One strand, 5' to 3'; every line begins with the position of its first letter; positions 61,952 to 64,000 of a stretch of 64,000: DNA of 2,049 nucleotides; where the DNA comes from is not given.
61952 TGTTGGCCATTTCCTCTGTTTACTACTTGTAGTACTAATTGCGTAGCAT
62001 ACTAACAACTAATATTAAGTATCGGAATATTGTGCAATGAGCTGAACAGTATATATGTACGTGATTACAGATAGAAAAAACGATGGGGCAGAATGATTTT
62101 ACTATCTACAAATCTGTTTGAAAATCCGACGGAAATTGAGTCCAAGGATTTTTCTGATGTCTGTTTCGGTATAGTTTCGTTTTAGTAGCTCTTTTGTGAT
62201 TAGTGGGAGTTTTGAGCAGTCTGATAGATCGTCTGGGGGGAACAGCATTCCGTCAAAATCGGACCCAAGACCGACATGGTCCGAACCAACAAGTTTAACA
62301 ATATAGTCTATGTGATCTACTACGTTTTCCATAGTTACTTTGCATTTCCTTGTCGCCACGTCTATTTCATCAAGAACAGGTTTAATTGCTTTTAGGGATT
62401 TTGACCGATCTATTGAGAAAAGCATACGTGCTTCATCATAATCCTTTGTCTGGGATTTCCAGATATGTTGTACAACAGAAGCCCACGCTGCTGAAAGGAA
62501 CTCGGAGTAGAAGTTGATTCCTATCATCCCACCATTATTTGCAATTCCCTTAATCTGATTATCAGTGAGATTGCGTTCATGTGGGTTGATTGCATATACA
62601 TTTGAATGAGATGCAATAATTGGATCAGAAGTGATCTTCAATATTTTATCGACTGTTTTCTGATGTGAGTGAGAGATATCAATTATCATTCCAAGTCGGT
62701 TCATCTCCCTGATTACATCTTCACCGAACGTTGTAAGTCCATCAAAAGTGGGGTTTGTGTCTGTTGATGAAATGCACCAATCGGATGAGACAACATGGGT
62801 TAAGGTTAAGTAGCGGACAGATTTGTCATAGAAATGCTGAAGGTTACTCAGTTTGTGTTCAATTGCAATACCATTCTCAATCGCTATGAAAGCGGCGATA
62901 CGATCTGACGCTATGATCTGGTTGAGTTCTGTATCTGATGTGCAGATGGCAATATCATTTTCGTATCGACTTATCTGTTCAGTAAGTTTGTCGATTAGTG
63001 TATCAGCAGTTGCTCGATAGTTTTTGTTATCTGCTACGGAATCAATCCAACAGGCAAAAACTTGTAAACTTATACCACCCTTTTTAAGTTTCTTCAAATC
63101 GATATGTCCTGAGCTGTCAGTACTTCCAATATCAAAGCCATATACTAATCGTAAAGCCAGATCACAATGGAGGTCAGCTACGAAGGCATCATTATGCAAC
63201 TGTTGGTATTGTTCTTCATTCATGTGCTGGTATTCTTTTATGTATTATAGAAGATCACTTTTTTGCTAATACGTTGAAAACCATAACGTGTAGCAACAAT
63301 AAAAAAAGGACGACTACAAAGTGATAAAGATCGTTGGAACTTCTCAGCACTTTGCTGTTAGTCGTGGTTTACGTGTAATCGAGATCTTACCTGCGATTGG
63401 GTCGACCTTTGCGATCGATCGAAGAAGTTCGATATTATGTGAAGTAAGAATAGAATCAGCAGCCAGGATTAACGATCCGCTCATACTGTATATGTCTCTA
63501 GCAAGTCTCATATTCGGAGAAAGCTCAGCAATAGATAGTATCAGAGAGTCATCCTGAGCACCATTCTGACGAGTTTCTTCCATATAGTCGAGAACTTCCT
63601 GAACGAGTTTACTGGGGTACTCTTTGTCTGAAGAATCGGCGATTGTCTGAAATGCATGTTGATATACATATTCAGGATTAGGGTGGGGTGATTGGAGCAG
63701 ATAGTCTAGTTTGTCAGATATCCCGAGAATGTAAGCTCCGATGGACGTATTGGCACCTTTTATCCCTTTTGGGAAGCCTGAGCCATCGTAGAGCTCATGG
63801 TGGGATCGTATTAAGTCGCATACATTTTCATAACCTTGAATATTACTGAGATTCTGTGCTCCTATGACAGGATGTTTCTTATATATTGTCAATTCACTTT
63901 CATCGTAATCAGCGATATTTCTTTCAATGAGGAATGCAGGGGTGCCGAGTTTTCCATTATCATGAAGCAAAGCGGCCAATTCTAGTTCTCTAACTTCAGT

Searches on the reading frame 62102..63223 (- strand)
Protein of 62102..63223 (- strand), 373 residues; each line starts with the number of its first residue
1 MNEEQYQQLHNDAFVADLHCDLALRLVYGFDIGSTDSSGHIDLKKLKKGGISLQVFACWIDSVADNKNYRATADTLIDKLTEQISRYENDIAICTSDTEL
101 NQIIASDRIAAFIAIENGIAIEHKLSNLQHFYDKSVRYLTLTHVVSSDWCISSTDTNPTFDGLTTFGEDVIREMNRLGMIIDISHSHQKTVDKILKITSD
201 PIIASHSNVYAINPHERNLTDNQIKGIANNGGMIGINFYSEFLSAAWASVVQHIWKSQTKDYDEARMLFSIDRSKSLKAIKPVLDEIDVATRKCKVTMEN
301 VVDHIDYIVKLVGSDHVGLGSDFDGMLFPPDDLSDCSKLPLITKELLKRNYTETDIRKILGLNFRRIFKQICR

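Call 55: search_protein_families(library=pfam, proteins=[window:62102-63223:-], max_evalue=0.00001)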
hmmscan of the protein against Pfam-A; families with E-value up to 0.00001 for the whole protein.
window:62102-63223:- (373 aa): 1 family
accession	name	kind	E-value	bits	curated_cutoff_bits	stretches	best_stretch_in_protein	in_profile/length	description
PF01244.27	Peptidase_M19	-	7.7e-98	328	26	1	9-370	2-319/319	Membrane dipeptidase (Peptidase family M19)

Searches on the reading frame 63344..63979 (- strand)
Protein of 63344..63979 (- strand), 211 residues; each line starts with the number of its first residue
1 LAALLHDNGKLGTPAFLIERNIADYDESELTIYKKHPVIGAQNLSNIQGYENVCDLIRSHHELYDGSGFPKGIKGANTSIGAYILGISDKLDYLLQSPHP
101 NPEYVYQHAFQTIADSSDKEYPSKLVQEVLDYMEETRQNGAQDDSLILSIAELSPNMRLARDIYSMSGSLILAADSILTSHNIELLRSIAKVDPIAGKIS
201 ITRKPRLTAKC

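Call 55: search_protein_families(library=pfam, proteins=[window:63344-63979:-], max_evalue=0.00001)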
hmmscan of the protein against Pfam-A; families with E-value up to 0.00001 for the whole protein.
window:63344-63979:- (211 aa): 2 families
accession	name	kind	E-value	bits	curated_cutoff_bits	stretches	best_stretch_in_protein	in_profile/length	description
PF13487.12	HD_5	-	5.8e-20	72.2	27.2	1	1-121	44-166/170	HD domain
PF01966.28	HD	-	1.4e-09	38.7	22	1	1-93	29-115/116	HD domain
